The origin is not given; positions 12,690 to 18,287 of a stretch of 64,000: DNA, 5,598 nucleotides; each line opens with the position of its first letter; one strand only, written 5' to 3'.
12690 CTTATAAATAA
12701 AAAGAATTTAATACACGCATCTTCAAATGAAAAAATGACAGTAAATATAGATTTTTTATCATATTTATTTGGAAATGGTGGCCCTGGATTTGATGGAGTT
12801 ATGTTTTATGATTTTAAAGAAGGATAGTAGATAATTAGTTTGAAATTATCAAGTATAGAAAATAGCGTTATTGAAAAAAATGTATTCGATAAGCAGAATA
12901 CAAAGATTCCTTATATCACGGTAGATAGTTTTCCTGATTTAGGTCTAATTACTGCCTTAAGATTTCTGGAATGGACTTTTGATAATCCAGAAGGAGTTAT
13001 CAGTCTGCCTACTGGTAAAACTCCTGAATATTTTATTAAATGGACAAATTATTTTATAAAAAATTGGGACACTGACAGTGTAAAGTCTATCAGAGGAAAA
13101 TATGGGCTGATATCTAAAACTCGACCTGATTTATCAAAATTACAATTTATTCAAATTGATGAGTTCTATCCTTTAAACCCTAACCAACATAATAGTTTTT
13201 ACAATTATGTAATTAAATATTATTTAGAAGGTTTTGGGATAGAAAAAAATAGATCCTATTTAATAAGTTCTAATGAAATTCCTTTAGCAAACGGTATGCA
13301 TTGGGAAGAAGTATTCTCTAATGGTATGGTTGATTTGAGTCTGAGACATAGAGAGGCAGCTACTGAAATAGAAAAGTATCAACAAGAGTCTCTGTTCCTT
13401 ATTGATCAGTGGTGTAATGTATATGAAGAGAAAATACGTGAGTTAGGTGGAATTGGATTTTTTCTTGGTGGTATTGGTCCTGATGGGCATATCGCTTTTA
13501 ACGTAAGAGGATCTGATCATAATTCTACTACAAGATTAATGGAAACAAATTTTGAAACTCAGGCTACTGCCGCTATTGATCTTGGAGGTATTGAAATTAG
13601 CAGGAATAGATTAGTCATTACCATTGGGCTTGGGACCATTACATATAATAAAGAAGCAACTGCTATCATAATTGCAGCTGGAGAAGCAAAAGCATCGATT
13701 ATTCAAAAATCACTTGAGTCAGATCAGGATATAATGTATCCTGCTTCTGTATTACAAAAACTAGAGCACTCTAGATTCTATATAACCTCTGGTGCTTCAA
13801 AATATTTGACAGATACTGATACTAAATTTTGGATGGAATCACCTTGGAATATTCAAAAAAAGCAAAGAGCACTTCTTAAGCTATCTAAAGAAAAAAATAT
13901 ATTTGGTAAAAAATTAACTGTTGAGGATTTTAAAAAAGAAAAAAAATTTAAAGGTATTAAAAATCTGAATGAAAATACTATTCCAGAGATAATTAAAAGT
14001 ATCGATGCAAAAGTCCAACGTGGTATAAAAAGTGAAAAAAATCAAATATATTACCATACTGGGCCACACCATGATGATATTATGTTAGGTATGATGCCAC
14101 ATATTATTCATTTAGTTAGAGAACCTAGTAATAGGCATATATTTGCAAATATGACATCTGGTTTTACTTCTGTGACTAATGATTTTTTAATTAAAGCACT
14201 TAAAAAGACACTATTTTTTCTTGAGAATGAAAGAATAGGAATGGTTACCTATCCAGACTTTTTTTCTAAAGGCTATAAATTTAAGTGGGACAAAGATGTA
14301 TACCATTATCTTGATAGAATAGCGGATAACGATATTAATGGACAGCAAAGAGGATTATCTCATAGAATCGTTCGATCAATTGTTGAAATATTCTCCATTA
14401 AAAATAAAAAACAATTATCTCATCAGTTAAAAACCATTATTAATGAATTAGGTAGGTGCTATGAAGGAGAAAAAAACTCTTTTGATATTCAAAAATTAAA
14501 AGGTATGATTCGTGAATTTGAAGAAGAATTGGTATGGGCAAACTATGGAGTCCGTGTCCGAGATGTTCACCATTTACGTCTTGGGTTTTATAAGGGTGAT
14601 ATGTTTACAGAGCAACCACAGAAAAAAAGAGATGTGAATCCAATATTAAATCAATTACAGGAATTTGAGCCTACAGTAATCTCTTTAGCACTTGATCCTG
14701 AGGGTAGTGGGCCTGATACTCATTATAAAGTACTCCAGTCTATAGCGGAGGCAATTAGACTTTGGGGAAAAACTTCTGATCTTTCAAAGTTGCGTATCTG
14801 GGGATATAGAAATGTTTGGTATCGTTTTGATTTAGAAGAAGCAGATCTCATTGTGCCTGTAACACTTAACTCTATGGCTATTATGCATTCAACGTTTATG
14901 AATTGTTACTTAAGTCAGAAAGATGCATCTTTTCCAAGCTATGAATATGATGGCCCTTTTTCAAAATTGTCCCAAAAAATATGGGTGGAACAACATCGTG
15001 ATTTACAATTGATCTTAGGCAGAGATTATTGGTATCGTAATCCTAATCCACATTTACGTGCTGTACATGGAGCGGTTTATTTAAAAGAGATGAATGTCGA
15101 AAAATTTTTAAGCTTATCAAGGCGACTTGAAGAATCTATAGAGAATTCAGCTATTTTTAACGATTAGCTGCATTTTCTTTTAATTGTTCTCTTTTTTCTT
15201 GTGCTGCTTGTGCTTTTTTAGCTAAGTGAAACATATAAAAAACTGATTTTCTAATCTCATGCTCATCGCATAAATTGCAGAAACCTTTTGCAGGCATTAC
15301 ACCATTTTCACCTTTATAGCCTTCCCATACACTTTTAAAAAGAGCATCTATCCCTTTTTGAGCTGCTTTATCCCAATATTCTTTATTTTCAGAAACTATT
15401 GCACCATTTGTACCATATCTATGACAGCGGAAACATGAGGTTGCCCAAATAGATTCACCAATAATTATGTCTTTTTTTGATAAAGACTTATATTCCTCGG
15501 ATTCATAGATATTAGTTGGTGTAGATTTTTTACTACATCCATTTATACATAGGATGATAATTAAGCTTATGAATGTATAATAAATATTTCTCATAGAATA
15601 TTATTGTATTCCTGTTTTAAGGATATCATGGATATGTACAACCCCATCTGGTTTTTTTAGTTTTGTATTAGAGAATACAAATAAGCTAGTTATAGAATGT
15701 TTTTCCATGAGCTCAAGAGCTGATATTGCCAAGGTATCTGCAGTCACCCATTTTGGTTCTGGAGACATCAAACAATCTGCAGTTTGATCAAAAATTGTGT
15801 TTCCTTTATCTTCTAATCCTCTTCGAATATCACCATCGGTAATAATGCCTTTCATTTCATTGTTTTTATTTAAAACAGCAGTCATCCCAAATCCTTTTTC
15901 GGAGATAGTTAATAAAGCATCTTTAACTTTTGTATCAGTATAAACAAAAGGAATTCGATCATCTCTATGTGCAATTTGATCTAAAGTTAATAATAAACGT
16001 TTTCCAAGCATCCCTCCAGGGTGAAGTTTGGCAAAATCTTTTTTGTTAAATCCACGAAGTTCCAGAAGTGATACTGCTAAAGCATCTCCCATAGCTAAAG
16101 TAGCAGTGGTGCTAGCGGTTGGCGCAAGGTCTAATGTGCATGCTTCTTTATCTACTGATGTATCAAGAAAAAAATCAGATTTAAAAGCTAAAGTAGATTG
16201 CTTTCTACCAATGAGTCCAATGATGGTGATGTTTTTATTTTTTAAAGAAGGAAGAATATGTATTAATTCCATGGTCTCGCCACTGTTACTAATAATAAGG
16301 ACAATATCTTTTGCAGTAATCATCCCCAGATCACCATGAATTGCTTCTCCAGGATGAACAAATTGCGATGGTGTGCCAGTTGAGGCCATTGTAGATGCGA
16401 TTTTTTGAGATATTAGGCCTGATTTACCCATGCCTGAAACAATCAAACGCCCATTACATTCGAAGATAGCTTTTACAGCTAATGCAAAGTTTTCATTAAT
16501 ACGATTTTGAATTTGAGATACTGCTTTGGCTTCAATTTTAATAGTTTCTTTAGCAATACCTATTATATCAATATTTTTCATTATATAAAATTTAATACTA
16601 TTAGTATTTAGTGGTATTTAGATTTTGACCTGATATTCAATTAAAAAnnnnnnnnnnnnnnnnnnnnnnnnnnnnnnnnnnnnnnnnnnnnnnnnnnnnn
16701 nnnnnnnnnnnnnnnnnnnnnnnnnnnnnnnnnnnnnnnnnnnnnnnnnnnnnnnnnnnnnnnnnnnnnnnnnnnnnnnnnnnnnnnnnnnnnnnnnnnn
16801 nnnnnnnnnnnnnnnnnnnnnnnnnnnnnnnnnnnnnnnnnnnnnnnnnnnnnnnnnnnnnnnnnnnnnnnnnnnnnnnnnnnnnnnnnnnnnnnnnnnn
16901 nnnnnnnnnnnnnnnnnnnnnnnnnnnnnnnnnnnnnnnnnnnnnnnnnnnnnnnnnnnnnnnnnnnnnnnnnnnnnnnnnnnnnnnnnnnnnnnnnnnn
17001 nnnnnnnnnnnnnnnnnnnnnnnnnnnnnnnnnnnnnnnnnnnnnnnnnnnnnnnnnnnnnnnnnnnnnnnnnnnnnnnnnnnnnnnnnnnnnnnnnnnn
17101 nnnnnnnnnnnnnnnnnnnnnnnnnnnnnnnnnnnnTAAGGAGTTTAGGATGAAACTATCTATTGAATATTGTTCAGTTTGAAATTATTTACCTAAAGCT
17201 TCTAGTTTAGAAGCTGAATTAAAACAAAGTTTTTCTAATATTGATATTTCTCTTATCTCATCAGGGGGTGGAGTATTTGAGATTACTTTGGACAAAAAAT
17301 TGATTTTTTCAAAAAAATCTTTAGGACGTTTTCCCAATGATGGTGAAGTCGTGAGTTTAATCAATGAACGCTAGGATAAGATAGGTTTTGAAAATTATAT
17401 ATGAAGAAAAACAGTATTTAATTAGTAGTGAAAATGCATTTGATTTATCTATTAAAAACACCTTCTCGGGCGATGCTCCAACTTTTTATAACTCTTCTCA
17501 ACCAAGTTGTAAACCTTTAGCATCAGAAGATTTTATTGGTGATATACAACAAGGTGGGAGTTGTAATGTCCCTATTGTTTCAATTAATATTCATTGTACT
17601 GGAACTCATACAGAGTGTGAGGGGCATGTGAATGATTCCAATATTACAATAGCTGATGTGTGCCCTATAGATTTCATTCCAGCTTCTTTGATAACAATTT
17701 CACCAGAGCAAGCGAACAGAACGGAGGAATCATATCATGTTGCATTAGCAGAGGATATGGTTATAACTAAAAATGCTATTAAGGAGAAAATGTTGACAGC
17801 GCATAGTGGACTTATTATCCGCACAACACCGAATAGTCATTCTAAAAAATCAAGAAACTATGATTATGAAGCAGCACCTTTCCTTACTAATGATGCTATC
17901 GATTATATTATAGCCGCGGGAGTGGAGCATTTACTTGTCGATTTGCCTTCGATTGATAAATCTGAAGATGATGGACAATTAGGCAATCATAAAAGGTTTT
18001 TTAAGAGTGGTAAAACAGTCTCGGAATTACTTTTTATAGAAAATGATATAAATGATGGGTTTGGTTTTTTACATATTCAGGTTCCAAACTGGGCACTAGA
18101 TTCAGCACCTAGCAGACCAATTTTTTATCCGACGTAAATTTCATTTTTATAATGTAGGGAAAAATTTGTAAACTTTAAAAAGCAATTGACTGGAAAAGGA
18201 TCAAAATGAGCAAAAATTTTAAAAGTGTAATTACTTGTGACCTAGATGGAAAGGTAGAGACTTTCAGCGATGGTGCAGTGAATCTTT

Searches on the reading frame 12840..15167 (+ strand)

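Call 9: search_protein_families(library=pfam, proteins=[window:12840-15167:+], max_evalue=0.001)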
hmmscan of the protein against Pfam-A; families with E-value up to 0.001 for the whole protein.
window:12840-15167:+ (775 aa): 0 families

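Call 66: search_protein_families(library=ncbifam, proteins=[window:12840-15167:+], max_evalue=0.0001)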
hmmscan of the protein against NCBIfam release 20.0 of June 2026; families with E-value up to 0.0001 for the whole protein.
window:12840-15167:+ (775 aa): 7 families
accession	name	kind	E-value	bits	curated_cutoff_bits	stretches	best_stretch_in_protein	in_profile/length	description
NF002557.0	PRK02122.1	subfamily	1e-57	195.7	384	2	188-455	143-423/653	glucosamine-6-phosphate deaminase-like protein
TIGR00502.1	nagB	equivalog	7.2e-26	91.1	236.9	1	188-319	114-243/259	glucosamine-6-phosphate deaminase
NF001684.0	PRK00443.1-4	subfamily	1.7e-23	83.4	326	1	188-326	109-244/260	glucosamine-6-phosphate deaminase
NF001685.0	PRK00443.1-5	equivalog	7.7e-17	61.4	513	1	187-307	113-231/266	glucosamine-6-phosphate deaminase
NF001682.0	PRK00443.1-1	equivalog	1e-09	38.2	528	1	191-307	106-218/262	glucosamine-6-phosphate deaminase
NF009022.0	PRK12358.1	equivalog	2.2e-09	37.2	247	1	190-307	104-221/239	glucosamine-6-phosphate deaminase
NF007291.0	PRK09762.1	equivalog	6.2e-08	32.5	271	0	191-309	114-227/236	galactosamine-6-phosphate isomerase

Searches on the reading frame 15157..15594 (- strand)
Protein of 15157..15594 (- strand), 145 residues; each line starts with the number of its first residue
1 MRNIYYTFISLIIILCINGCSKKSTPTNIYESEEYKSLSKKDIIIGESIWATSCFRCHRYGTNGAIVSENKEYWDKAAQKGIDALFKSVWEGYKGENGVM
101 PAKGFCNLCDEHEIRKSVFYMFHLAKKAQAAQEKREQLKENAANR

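Call 9: search_protein_families(library=pfam, proteins=[window:15157-15594:-], max_evalue=0.001)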
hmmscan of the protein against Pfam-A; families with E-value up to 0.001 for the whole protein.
window:15157-15594:- (145 aa): 1 family
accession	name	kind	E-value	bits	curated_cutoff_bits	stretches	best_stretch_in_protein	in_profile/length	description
PF13442.11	Cytochrome_CBB3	-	1.4e-06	28.9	27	1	46-121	6-68/68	Cytochrome C oxidase, cbb3-type, subunit III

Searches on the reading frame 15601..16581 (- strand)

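Call 9: search_protein_families(library=pfam, proteins=[window:15601-16581:-], max_evalue=0.001)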
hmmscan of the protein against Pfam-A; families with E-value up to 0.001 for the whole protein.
window:15601-16581:- (326 aa): 3 families
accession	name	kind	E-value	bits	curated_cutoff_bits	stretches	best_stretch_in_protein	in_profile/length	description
PF01380.27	SIS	-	5.2e-26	91.4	25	1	40-170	2-130/131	SIS domain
PF00571.33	CBS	-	5.7e-17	62.2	24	2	209-256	8-55/57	CBS domain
PF13580.11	SIS_2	-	0.00012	22.5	27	0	88-124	101-137/138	SIS domain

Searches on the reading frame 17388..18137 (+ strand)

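Call 9: search_protein_families(library=pfam, proteins=[window:17388-18137:+], max_evalue=0.001)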
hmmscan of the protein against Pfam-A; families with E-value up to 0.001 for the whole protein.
window:17388-18137:+ (249 aa): 1 family
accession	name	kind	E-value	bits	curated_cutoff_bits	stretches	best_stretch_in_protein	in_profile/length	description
PF04199.19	Cyclase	-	1.2e-12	48.7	23.1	1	26-191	7-142/142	Putative cyclase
